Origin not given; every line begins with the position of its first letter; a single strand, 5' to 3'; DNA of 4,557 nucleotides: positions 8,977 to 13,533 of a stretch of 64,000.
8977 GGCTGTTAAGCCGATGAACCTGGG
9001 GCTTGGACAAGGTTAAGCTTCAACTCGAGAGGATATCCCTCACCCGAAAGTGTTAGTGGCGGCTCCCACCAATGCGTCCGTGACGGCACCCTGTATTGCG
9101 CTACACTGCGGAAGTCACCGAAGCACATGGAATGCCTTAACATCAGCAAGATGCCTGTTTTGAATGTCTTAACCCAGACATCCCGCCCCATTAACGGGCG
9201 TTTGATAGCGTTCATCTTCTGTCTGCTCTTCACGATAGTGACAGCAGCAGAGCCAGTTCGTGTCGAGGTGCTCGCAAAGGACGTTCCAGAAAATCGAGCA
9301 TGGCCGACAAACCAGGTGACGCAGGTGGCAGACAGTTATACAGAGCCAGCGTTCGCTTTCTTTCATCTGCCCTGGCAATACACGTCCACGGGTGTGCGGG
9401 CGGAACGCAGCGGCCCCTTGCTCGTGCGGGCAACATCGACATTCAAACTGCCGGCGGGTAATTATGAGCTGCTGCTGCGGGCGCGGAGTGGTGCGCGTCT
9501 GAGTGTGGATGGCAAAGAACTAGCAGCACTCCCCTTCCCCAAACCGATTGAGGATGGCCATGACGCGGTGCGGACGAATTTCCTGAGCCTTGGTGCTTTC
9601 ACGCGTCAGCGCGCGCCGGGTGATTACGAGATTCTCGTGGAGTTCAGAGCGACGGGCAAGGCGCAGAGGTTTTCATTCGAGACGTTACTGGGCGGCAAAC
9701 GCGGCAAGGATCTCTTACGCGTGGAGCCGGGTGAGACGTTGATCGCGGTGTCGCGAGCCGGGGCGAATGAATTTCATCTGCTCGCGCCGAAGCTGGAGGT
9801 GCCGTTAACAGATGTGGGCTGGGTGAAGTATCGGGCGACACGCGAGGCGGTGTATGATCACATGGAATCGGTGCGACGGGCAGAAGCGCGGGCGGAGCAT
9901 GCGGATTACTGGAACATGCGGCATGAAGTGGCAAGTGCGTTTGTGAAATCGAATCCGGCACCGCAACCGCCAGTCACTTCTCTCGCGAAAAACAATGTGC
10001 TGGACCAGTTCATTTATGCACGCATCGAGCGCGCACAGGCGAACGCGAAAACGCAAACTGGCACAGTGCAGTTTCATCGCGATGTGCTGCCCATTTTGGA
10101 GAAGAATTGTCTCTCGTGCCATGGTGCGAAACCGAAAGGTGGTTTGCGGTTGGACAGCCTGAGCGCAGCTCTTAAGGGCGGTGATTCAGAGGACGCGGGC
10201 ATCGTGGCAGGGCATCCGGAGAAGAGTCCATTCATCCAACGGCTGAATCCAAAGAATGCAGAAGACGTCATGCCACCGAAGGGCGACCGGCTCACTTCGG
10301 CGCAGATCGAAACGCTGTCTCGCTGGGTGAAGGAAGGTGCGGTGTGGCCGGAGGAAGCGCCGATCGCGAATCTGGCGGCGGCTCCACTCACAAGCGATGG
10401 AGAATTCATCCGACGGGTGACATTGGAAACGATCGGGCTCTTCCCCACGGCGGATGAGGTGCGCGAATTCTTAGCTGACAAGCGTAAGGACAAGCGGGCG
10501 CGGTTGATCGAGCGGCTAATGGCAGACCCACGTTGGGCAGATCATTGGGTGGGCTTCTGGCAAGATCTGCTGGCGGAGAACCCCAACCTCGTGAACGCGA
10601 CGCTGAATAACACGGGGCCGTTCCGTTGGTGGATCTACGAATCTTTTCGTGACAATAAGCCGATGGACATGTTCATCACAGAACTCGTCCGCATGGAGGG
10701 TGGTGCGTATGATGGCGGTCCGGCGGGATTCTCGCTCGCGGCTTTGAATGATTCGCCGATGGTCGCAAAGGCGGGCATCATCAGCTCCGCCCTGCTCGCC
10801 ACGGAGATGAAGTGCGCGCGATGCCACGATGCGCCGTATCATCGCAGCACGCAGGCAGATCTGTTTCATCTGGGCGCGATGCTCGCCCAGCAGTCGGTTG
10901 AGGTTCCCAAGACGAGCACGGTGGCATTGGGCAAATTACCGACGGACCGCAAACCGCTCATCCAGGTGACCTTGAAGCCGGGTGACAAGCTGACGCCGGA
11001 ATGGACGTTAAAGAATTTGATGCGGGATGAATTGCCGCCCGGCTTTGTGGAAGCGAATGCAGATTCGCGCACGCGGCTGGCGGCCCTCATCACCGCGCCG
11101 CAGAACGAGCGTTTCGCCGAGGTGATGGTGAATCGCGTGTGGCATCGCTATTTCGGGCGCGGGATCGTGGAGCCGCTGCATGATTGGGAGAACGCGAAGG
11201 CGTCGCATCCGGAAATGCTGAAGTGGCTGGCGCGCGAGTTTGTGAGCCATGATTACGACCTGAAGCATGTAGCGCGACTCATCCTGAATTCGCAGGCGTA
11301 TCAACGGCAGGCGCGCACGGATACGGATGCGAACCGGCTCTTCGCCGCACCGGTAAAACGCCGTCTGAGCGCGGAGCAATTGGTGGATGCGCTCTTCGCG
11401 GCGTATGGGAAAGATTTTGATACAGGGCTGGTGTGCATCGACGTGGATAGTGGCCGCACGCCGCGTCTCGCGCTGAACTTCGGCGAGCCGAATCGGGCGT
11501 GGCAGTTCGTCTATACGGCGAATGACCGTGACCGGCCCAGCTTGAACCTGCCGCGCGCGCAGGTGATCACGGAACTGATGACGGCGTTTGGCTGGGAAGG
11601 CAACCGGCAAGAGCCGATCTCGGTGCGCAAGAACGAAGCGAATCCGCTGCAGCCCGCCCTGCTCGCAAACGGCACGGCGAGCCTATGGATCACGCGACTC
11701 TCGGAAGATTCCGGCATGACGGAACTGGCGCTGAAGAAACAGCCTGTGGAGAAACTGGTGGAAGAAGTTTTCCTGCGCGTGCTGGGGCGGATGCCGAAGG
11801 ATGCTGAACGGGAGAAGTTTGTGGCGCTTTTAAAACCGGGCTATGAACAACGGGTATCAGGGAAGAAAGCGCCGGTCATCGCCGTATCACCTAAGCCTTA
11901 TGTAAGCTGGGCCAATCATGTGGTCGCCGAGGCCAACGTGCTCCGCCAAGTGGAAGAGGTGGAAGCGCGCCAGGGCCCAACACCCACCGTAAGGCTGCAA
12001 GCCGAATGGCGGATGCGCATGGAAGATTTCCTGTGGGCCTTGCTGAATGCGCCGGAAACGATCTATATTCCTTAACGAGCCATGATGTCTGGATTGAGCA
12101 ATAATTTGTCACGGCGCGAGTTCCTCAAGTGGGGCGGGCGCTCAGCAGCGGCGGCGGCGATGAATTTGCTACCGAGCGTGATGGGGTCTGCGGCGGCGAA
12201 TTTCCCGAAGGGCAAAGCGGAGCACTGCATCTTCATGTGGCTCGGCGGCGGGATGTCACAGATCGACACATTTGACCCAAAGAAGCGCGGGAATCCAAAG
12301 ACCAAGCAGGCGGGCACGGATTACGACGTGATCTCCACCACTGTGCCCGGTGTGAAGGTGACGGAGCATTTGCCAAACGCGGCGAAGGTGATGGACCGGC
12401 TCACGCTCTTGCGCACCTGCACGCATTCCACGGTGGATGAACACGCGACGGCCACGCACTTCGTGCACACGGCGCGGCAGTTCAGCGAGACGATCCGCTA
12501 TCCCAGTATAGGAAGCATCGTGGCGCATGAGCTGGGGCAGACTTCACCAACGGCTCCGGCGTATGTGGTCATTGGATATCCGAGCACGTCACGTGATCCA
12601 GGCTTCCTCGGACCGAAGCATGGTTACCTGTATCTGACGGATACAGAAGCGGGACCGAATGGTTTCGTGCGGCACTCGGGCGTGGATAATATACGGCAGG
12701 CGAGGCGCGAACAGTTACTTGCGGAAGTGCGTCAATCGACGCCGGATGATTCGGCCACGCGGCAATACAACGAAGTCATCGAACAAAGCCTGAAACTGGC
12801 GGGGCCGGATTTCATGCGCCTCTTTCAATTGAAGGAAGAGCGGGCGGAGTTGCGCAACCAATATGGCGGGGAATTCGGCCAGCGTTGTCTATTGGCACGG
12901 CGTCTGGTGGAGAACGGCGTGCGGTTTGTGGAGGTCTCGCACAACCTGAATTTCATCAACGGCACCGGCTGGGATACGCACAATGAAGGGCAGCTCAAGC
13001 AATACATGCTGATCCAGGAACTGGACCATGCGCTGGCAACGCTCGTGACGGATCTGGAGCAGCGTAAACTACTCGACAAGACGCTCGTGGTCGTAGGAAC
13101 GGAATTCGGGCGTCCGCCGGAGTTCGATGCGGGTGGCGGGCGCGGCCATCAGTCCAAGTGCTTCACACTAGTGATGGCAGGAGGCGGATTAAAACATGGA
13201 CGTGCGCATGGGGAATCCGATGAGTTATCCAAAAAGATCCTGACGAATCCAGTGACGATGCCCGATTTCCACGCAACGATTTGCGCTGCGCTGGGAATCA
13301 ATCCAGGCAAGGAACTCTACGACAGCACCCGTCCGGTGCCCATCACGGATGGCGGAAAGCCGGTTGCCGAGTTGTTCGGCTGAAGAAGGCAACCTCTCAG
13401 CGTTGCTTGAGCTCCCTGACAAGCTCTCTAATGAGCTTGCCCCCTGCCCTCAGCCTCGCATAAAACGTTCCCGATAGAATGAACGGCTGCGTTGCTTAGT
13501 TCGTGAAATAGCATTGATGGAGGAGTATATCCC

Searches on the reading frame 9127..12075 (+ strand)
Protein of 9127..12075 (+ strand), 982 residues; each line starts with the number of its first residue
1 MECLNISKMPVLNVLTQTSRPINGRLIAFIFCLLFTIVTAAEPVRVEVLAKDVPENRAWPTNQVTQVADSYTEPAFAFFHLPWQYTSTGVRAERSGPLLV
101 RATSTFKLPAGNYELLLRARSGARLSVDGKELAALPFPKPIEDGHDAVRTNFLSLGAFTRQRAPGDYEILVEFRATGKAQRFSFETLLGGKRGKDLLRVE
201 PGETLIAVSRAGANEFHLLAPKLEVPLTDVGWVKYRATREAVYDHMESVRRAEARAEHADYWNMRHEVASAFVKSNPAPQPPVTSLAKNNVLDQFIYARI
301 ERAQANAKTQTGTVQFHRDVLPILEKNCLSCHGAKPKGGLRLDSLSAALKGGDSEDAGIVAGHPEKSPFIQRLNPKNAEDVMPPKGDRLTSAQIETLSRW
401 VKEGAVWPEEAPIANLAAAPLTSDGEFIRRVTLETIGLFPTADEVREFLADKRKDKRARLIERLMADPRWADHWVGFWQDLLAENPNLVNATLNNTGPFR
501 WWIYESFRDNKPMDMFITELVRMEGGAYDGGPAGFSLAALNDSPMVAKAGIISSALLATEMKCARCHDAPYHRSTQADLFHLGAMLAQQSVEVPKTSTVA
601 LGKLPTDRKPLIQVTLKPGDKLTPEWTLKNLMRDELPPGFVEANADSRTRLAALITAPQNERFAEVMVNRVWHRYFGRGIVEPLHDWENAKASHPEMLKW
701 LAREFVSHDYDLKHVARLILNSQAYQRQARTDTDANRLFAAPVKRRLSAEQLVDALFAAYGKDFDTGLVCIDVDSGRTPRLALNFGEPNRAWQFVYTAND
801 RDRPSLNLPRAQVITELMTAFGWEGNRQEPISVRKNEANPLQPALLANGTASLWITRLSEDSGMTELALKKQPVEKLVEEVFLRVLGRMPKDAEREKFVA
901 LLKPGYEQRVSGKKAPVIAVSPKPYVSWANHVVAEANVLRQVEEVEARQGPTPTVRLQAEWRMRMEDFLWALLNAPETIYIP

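Call 14: search_protein_families(library=pfam, proteins=[window:9127-12075:+], max_evalue=0.001)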
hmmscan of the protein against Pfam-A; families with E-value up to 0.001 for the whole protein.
window:9127-12075:+ (982 aa): 5 families
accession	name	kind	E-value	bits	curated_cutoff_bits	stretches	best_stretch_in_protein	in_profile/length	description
PF07587.16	PSD1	-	4.3e-50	170.8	28.5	1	648-901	2-243/244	Protein of unknown function (DUF1553)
PF07583.16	PSCyt2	-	9.4e-33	114.4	29.8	1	415-588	14-206/209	Protein of unknown function (DUF1549)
PF07635.16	PSCyt1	-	3.4e-14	53.6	22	1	328-386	1-59/59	Planctomycete cytochrome C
PF13442.11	Cytochrome_CBB3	-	1.1e-05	26.1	27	0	323-401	9-68/68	Cytochrome C oxidase, cbb3-type, subunit III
PF00034.26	Cytochrom_C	-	6.6e-05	24.6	21.3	0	325-403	9-88/90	Cytochrome c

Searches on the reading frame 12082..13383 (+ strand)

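Call 14: search_protein_families(library=pfam, proteins=[window:12082-13383:+], max_evalue=0.001)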
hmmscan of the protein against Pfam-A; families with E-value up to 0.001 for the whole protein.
window:12082-13383:+ (433 aa): 1 family
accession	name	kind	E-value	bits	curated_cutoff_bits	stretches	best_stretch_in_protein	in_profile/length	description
PF07394.17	DUF1501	-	2.6e-101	340.1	27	1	46-432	1-390/390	Protein of unknown function (DUF1501)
